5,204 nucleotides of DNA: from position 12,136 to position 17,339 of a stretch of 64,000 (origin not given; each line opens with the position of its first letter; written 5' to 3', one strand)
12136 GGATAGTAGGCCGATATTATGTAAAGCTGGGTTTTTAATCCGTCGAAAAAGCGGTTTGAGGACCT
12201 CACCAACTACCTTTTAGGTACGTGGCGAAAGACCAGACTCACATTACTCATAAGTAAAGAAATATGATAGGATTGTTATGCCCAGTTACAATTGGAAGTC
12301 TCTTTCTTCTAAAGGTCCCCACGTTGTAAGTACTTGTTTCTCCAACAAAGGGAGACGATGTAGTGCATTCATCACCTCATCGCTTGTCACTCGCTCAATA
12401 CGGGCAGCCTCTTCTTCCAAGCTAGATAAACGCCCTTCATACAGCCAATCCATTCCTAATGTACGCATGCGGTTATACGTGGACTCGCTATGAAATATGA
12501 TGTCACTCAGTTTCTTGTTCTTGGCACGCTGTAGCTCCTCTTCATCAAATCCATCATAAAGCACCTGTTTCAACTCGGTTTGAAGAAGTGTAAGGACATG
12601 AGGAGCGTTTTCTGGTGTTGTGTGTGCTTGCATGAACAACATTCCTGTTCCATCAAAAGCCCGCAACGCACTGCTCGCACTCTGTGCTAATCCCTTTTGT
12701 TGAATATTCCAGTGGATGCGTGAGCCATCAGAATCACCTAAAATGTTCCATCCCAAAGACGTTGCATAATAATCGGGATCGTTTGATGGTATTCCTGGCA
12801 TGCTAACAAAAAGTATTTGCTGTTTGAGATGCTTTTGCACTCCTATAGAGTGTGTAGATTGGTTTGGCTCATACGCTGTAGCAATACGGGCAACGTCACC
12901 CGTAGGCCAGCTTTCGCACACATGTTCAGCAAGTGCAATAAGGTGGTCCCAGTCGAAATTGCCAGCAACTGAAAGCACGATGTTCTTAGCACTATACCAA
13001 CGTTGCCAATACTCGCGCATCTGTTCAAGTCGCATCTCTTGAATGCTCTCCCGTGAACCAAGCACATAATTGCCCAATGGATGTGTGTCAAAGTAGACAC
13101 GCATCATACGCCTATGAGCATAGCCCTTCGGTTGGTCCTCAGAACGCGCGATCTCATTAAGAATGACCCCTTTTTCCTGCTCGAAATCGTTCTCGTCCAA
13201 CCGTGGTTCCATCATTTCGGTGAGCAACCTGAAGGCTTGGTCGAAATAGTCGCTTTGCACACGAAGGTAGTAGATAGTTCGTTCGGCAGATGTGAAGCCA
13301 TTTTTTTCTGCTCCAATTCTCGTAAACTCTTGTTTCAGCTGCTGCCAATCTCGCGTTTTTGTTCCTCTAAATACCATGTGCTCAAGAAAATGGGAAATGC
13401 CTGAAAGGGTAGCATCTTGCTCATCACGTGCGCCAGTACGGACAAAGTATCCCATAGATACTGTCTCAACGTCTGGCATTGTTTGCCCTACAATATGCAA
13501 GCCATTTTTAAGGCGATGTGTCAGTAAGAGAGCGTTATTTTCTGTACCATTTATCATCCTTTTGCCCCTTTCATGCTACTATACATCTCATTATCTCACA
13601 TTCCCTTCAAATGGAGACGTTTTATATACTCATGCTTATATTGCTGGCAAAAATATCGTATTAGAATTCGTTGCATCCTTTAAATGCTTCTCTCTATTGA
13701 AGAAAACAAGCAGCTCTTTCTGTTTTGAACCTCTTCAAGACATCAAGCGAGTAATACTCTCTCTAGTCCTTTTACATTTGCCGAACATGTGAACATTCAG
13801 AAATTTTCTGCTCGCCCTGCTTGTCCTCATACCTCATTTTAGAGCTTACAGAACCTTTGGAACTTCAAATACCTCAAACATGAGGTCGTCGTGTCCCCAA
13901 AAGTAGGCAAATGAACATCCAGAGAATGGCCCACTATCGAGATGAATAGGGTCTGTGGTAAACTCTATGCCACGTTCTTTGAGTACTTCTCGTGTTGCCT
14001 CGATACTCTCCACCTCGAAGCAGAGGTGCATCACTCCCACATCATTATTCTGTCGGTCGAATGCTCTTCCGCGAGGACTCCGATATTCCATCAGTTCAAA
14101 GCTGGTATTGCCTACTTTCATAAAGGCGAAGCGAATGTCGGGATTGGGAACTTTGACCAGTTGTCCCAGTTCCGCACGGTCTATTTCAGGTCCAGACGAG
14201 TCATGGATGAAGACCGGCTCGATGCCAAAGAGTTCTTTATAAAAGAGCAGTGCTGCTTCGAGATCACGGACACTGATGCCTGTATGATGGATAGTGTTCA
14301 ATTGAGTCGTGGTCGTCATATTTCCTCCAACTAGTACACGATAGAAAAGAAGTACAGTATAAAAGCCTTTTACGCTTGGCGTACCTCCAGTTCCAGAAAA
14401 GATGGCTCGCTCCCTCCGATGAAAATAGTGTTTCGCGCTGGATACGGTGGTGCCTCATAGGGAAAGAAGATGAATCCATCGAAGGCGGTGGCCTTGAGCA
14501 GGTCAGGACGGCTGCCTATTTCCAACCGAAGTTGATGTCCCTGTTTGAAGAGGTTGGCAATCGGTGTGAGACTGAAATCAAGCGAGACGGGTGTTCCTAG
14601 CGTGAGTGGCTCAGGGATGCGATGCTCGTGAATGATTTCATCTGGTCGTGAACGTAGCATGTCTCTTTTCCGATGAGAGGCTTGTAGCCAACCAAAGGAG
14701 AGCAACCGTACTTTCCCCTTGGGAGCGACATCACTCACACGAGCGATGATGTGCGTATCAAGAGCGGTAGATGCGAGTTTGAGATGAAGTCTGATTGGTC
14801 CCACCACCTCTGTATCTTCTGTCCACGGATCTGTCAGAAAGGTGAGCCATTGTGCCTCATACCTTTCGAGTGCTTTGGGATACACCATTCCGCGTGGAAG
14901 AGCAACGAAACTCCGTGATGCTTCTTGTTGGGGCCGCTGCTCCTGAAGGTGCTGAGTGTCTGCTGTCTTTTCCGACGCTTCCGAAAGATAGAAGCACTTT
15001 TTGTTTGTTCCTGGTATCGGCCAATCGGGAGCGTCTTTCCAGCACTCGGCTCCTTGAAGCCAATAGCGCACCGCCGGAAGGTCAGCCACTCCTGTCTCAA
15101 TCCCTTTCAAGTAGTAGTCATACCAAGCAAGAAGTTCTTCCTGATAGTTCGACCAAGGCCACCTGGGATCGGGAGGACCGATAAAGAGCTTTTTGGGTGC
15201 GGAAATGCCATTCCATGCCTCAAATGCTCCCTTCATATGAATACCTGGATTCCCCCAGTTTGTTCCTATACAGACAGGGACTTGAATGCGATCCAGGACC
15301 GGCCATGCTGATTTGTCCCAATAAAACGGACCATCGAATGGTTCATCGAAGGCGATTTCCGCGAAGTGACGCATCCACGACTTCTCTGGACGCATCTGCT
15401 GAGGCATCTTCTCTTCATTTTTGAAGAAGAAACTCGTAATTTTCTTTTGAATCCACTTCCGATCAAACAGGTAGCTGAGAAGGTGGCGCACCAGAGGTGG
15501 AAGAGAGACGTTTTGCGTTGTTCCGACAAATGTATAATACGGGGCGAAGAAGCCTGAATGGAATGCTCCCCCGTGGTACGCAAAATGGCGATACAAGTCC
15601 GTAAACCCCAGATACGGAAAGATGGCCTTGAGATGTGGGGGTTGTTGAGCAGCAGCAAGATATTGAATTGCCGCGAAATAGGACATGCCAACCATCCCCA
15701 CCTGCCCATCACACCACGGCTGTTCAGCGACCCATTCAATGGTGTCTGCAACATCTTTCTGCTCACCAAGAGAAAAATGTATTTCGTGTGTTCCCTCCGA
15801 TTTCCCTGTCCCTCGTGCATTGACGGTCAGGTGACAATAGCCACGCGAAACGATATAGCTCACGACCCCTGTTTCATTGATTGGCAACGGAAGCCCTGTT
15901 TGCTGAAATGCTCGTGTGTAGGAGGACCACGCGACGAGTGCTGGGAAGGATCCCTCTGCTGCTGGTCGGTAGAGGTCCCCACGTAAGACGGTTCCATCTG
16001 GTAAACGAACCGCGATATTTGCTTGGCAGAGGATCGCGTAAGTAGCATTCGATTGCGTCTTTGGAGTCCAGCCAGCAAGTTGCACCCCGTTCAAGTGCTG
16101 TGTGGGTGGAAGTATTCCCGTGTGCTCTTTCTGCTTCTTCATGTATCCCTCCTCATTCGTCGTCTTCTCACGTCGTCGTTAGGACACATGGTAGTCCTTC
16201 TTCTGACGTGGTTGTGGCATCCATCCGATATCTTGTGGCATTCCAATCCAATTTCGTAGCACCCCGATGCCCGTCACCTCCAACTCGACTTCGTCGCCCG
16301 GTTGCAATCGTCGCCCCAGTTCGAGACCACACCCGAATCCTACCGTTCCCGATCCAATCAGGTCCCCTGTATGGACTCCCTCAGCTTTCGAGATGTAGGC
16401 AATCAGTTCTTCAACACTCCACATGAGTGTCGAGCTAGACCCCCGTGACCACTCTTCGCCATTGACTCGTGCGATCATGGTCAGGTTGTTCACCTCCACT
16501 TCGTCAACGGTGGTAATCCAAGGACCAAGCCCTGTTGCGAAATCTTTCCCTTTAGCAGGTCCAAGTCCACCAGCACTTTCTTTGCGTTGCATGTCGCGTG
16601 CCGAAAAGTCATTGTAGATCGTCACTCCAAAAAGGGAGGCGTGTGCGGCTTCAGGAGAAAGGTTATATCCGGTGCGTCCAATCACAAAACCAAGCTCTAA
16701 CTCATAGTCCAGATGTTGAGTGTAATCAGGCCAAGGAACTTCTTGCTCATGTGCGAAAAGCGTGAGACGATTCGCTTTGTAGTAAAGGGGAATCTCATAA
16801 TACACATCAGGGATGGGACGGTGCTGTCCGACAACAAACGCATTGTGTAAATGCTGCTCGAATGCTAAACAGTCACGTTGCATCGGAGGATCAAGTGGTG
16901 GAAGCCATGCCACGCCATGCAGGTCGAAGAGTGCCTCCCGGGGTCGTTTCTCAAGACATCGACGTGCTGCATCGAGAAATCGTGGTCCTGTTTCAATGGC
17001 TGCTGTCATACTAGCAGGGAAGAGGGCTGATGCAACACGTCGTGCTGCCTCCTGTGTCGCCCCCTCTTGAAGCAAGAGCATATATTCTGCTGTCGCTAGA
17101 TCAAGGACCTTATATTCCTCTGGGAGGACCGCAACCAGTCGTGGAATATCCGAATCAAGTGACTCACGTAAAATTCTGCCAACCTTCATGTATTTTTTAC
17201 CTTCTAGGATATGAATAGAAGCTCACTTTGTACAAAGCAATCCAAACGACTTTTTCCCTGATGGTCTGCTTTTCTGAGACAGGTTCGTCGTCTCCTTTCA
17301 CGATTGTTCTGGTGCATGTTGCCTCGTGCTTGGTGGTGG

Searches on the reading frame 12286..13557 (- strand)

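Call 43: search_protein_families(library=pfam, proteins=[window:12286-13557:-], max_evalue=0.001)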
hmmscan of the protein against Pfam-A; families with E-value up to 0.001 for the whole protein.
window:12286-13557:- (423 aa): 2 families
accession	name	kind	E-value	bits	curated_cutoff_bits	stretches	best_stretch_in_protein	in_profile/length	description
PF05193.26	Peptidase_M16_C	-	1.1e-32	113.8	23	1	177-348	4-180/181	Peptidase M16 inactive domain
PF00675.25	Peptidase_M16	-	2.5e-28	99.3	22.3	1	27-167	7-147/149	Insulinase (Peptidase family M16)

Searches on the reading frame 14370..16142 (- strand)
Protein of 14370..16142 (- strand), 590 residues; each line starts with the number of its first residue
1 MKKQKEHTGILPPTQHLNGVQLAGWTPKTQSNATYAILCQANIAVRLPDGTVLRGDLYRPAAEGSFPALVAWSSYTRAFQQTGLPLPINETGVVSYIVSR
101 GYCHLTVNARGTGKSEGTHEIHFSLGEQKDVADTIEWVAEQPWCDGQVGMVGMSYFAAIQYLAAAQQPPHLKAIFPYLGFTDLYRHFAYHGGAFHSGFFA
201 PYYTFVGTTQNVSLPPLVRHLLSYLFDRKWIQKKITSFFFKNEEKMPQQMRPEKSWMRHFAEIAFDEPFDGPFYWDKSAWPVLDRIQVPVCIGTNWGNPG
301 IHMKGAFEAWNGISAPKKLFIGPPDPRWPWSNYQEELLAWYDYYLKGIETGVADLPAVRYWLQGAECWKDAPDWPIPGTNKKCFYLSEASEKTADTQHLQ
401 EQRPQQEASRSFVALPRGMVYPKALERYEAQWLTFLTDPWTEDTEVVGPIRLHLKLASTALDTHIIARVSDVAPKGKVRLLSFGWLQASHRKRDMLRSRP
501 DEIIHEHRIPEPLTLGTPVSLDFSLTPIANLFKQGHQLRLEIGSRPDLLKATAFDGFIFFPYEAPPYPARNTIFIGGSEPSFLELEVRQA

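Call 43: search_protein_families(library=pfam, proteins=[window:14370-16142:-], max_evalue=0.001)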
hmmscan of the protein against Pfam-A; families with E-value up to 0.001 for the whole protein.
window:14370-16142:- (590 aa): 3 families
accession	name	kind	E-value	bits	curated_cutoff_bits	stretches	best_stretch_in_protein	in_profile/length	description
PF02129.25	Peptidase_S15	-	1.7e-45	156.2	23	1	49-323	1-257/262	X-Pro dipeptidyl-peptidase (S15 family)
PF08530.16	PepX_C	-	1.8e-33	116.7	22.5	1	351-544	2-178/217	X-Pro dipeptidyl-peptidase C-terminal non-catalytic domain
PF00326.27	Peptidase_S9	-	0.00032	20.7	22.6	1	95-188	8-106/213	Prolyl oligopeptidase family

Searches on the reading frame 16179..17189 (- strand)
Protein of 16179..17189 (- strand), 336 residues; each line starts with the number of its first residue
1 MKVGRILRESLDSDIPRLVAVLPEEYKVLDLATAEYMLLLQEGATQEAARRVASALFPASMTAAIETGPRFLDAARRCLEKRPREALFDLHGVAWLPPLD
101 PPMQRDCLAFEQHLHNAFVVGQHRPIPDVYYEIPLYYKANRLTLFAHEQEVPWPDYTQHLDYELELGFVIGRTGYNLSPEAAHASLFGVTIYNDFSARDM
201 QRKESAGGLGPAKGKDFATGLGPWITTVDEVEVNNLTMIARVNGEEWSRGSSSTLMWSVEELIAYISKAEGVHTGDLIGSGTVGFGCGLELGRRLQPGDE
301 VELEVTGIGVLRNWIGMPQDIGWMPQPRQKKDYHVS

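Call 43: search_protein_families(library=pfam, proteins=[window:16179-17189:-], max_evalue=0.001)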
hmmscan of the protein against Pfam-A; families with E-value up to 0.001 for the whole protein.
window:16179-17189:- (336 aa): 1 family
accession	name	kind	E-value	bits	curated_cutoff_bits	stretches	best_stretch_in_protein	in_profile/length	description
PF01557.24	FAA_hydrolase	-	1.4e-49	169.1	23.9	1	108-313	7-211/214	Fumarylacetoacetate (FAA) hydrolase C-terminal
